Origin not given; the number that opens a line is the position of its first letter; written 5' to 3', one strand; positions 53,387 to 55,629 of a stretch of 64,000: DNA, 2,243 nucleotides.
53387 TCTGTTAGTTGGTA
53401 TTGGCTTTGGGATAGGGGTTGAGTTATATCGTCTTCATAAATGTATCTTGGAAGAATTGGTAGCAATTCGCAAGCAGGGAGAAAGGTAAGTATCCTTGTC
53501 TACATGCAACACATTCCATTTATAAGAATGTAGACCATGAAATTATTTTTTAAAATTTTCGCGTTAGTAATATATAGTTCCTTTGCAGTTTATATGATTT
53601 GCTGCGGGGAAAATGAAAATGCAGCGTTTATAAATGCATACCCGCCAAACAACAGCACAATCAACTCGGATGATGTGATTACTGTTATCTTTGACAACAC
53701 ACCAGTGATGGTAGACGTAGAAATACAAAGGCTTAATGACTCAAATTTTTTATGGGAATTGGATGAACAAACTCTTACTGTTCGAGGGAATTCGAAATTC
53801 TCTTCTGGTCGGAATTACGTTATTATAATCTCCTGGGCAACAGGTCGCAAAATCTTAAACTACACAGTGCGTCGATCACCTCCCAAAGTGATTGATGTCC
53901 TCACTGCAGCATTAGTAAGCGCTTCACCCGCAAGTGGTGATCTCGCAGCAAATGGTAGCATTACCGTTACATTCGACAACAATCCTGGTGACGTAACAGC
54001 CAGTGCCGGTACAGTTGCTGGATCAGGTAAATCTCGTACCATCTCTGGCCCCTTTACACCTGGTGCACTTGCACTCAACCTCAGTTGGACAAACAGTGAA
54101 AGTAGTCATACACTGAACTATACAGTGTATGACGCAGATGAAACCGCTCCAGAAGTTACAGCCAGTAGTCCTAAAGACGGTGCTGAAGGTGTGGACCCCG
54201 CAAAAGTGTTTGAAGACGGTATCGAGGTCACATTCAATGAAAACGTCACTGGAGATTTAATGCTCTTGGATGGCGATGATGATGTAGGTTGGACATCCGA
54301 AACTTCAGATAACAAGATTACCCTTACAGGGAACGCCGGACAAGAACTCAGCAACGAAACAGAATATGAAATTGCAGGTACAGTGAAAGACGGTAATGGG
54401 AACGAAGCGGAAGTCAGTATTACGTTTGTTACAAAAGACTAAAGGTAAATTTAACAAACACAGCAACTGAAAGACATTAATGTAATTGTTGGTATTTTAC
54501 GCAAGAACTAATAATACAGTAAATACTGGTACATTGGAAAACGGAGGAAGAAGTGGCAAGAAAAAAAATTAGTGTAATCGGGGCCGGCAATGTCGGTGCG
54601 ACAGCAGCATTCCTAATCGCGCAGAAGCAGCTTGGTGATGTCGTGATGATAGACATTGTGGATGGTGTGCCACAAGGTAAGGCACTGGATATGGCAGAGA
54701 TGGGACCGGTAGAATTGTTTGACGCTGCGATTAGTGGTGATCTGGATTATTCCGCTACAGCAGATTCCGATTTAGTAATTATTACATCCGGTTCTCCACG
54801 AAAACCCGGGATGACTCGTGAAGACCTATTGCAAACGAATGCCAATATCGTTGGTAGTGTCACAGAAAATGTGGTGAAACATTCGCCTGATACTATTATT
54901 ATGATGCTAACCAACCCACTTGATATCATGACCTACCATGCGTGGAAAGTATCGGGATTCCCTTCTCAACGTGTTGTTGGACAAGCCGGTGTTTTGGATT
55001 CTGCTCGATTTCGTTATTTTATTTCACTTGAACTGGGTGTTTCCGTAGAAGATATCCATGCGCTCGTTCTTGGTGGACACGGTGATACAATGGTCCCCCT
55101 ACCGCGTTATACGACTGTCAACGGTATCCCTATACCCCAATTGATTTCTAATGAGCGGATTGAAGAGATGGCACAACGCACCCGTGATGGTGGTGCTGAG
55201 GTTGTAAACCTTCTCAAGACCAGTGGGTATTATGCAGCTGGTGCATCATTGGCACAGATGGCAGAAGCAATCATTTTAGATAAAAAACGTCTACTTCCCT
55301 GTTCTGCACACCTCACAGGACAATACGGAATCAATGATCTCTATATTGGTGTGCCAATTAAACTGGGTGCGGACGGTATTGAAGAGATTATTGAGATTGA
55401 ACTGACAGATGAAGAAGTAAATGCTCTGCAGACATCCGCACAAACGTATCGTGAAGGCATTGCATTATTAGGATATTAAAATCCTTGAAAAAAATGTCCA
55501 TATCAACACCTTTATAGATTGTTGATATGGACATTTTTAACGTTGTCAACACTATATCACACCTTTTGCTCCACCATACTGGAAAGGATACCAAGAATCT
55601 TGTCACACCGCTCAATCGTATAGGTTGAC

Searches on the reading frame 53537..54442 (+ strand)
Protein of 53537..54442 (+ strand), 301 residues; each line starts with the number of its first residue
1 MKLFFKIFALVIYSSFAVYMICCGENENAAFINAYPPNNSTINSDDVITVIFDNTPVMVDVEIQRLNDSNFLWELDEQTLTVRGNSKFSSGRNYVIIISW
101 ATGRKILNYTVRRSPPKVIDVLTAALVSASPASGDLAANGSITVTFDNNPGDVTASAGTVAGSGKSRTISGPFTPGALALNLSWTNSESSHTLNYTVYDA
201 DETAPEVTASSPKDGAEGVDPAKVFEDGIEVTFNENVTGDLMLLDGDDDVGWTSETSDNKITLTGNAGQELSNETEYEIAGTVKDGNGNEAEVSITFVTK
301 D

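Call 3: search_protein_families(library=pfam, proteins=[window:53537-54442:+], max_evalue=0.01)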
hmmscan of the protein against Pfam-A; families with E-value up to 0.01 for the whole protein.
window:53537-54442:+ (301 aa): 2 families
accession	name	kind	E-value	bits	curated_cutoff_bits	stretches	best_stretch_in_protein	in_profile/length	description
PF13205.12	Big_5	-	4.7e-11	43.8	23.6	1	201-299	1-105/105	Bacterial Ig-like domain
PF04234.18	CopC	-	5.2e-05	24.6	23.3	0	124-201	2-80/92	CopC domain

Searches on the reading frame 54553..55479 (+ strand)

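Call 3: search_protein_families(library=pfam, proteins=[window:54553-55479:+], max_evalue=0.01)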
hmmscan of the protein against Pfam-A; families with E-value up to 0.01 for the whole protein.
window:54553-55479:+ (308 aa): 3 families
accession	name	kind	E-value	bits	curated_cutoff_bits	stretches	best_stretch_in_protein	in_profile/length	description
PF00056.29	Ldh_1_N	-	3.6e-44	150.7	27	1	5-143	2-141/141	lactate/malate dehydrogenase, NAD binding domain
PF02866.23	Ldh_1_C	-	4.5e-32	111.9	22.6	1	148-303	3-167/174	lactate/malate dehydrogenase, alpha/beta C-terminal domain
PF03721.20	UDPG_MGDP_dh_N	-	7e-07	29.4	27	1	4-116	1-118/187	UDP-glucose/GDP-mannose dehydrogenase family, NAD binding domain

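Call 4: search_protein_families(library=ncbifam, proteins=[window:54553-55479:+], max_evalue=0.01)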
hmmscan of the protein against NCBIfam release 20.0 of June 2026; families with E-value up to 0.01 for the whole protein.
window:54553-55479:+ (308 aa): 13 families
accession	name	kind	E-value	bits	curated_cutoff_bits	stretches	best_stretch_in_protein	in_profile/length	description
TIGR01763.1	MalateDH_bact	equivalog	1.4e-140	467.8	351.85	1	3-304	1-303/305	malate dehydrogenase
NF004863.0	PRK06223.1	subfamily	3e-132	440.5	283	1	1-303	1-304/313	malate dehydrogenase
NF000824.0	PRK00066.1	subfamily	7.1e-82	275.2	339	1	3-303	6-311/316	L-lactate dehydrogenase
TIGR01771.1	L-LDH-NAD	equivalog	1.1e-80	271.1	303.55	1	8-299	1-297/299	L-lactate dehydrogenase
NF041314.1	Malate_DH_Halo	equivalog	1.7e-56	191.7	550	1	5-299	3-296/304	malate dehydrogenase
TIGR01772.1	MDH_euk_gproteo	equivalog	1.9e-29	103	273.05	1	5-304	1-305/313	malate dehydrogenase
TIGR01759.1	MalateDH-SF1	subfamily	4.6e-21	75.1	345.65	1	6-297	6-318/327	malate dehydrogenase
NF003916.0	PRK05442.1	equivalog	4.5e-19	68.6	271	1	4-298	6-315/328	malate dehydrogenase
TIGR01758.1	MDH_euk_cyt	equivalog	3.5e-11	43.2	470.4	1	31-271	31-287/324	malate dehydrogenase, NAD-dependent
TIGR01756.1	LDH_protist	equivalog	1.2e-08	34.5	486.25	1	59-182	48-173/313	lactate dehydrogenase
TIGR01757.1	Malate-DH_plant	equivalog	9.8e-08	31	598.3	1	65-281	114-338/387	malate dehydrogenase, NADP-dependent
TIGR03026.1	NDP-sugDHase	subfamily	7.2e-06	25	189.8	1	4-118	1-119/413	nucleotide sugar dehydrogenase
NF041297.1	UDPGDh_AglM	equivalog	0.00099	18.1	670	1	5-104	2-108/429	UDP-glucose 6-dehydrogenase AglM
